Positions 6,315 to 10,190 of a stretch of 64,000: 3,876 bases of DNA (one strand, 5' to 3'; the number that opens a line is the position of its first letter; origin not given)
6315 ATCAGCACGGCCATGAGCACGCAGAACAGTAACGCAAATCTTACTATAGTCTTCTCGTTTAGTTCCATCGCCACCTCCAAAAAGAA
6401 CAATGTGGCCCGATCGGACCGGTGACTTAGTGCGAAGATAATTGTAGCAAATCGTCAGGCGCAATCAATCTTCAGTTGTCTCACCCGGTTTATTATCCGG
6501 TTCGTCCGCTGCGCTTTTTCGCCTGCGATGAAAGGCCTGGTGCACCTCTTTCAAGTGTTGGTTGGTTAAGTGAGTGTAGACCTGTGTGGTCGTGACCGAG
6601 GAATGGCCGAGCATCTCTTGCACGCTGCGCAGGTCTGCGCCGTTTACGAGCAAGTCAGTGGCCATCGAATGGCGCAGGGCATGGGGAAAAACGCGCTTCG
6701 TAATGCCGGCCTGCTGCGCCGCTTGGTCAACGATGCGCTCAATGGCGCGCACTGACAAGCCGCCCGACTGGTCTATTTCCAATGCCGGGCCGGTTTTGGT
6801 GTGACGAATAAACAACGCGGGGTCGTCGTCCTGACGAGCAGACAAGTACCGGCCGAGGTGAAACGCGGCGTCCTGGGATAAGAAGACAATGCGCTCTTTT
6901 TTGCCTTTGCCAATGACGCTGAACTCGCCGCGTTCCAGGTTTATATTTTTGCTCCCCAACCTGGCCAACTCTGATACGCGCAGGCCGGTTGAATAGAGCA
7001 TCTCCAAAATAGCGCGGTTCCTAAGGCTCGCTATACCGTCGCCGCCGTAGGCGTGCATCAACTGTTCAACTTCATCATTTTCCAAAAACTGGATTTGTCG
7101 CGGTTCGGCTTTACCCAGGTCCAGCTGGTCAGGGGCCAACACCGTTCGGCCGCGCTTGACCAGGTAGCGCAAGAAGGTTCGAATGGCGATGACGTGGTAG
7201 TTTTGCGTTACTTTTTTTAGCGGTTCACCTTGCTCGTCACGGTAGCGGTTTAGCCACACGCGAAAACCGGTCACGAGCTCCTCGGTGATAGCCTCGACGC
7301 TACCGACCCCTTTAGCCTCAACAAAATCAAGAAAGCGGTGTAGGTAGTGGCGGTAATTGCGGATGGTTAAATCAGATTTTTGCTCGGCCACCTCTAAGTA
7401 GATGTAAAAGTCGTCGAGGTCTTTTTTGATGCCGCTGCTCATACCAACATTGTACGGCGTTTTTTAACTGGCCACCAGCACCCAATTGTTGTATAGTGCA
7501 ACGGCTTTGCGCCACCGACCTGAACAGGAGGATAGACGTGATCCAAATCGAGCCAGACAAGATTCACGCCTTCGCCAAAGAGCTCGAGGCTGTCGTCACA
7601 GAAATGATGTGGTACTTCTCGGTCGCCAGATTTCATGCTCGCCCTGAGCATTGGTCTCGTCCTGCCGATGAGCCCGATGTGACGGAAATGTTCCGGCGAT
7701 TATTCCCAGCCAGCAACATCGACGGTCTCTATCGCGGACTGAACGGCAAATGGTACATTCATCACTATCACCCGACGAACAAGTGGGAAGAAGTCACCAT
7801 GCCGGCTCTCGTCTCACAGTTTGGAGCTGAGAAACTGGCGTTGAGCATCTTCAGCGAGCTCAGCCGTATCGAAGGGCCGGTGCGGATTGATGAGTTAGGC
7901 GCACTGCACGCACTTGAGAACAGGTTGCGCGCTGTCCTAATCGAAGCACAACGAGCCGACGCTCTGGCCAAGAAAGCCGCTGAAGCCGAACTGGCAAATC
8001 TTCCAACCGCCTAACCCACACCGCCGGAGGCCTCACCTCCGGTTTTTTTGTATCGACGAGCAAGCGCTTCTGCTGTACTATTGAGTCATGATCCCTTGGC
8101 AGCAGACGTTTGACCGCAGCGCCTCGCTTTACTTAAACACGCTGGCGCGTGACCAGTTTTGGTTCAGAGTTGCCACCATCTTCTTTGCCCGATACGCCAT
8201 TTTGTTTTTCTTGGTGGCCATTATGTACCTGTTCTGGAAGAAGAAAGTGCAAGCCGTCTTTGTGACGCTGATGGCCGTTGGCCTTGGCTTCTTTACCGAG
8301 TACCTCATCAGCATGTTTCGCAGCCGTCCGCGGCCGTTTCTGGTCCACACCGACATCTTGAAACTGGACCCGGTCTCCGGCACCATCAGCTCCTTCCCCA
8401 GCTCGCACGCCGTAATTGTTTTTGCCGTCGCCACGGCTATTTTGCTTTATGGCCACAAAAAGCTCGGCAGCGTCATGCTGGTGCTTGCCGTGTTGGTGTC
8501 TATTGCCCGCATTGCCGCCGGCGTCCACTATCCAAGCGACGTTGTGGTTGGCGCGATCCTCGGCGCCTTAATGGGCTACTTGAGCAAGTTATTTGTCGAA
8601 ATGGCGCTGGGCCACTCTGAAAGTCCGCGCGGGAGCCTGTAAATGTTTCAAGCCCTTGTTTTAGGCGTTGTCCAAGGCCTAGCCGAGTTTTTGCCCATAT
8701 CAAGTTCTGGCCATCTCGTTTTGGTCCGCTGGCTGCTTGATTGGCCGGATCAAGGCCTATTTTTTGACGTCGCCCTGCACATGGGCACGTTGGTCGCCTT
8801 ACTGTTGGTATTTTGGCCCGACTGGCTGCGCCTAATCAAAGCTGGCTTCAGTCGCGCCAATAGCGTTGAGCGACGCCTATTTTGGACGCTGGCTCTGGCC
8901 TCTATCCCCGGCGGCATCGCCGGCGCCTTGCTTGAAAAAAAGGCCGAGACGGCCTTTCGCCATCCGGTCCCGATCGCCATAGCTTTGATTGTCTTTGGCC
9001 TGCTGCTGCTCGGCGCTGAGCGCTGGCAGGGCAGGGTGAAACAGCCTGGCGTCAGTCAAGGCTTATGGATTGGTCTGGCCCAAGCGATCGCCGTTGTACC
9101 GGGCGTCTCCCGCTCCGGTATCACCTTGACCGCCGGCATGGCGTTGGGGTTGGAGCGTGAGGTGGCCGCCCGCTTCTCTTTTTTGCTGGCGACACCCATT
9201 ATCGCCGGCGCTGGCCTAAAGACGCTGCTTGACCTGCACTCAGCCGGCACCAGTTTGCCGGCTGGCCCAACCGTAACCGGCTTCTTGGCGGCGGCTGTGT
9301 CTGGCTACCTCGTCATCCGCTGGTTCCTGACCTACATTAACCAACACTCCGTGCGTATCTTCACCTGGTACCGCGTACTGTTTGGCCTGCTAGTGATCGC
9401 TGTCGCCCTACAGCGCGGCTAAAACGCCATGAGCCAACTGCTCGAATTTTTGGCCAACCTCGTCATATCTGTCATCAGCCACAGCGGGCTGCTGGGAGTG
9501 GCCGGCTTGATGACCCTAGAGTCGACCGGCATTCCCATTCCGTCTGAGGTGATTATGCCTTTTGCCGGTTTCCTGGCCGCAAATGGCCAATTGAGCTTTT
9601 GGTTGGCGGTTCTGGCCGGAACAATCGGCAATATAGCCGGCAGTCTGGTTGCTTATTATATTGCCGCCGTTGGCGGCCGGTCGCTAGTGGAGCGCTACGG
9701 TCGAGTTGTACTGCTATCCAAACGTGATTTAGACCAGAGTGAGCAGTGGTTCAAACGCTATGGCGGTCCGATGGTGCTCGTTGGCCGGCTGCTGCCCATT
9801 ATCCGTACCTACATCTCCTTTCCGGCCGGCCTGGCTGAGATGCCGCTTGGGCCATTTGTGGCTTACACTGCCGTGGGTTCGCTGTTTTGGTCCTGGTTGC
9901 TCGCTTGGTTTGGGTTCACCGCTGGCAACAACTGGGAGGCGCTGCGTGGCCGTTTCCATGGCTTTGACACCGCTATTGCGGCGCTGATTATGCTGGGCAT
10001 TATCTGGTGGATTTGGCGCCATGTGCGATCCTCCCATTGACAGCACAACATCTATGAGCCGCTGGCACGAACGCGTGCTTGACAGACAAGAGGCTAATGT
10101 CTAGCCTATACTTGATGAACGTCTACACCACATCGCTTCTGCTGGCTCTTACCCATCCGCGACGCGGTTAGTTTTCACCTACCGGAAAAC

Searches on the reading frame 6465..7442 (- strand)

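Call 25: search_protein_families(library=pfam, proteins=[window:6465-7442:-], max_evalue=0.001)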
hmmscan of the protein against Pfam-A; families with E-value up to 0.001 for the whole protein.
window:6465-7442:- (325 aa): 4 families
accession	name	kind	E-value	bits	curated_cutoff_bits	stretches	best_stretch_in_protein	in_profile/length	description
PF00589.27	Phage_integrase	-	4.1e-43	147.6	27.1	1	119-296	2-172/172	Phage integrase family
PF02899.23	Phage_int_SAM_1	-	8.1e-13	48.9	22.3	1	9-98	1-83/83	Phage integrase, N-terminal SAM-like domain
PF13102.12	Phage_int_SAM_5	-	1.3e-07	32.3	22.3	1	18-99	12-87/98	Phage integrase SAM-like domain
PF13495.12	Phage_int_SAM_4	-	2e-06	28.5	27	1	10-97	3-81/85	Phage integrase, N-terminal SAM-like domain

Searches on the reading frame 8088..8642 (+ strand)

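Call 25: search_protein_families(library=pfam, proteins=[window:8088-8642:+], max_evalue=0.001)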
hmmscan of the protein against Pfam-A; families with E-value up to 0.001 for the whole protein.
window:8088-8642:+ (184 aa): 3 families
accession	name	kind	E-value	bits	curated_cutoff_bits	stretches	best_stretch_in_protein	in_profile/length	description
PF01569.27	PAP2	-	4.6e-21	75.4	27.2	1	61-171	6-126/130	PAP2 superfamily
PF14378.12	PAP2_3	-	5.8e-10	39.7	27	1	15-162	17-187/190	PAP2 superfamily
PF14360.12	PAP2_C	-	3e-06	28.1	27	1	105-163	8-69/74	PAP2 superfamily C-terminal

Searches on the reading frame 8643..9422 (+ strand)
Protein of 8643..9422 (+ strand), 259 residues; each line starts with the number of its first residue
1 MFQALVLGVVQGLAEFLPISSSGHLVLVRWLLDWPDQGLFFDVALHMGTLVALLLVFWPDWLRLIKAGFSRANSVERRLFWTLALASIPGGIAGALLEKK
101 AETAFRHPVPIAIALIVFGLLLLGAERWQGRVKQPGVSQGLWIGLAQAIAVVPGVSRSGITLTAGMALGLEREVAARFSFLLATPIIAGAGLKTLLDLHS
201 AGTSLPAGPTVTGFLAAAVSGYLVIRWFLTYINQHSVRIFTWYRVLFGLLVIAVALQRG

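Call 25: search_protein_families(library=pfam, proteins=[window:8643-9422:+], max_evalue=0.001)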
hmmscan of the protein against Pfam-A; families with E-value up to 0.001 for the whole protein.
window:8643-9422:+ (259 aa): 2 families
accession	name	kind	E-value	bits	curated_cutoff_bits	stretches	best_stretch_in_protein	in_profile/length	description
PF02673.24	BacA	-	6e-80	269.1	33.4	1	4-250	1-257/257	Bacitracin resistance protein BacA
PF01925.25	TauE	-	0.00078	19.6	32.6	0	69-256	55-235/237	Sulfite exporter TauE/SafE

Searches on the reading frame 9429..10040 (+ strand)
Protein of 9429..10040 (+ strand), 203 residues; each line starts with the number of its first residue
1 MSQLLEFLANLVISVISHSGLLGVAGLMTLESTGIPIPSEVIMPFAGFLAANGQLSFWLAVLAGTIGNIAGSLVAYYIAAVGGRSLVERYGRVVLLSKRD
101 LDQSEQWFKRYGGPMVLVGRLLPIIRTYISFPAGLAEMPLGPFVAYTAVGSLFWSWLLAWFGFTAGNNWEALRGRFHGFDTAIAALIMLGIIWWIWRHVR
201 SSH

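Call 25: search_protein_families(library=pfam, proteins=[window:9429-10040:+], max_evalue=0.001)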
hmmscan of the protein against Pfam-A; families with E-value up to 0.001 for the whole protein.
window:9429-10040:+ (203 aa): 1 family
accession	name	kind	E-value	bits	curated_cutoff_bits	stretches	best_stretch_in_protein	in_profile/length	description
PF09335.16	VTT_dom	-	6.9e-23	81.9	33.9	1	37-162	1-121/123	VTT domain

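Call 46: search_protein_families(library=ncbifam, proteins=[window:9429-10040:+], max_evalue=0.001)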
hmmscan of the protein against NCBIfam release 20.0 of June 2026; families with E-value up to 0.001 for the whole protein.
window:9429-10040:+ (203 aa): 3 families
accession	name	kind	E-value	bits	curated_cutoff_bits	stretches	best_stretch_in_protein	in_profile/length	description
NF052604.1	UndecprPTUtpABac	equivalog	1.7e-43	149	250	1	10-200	3-193/198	undecaprenyl phosphate transporter UptA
NF052605.1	UndecprPTUptAStph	equivalog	2.7e-32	112.4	300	1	10-198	3-195/197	undecaprenyl phosphate transporter UptA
NF008102.0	PRK10847.1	equivalog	3e-16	59.9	236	1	37-201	49-213/219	DedA family protein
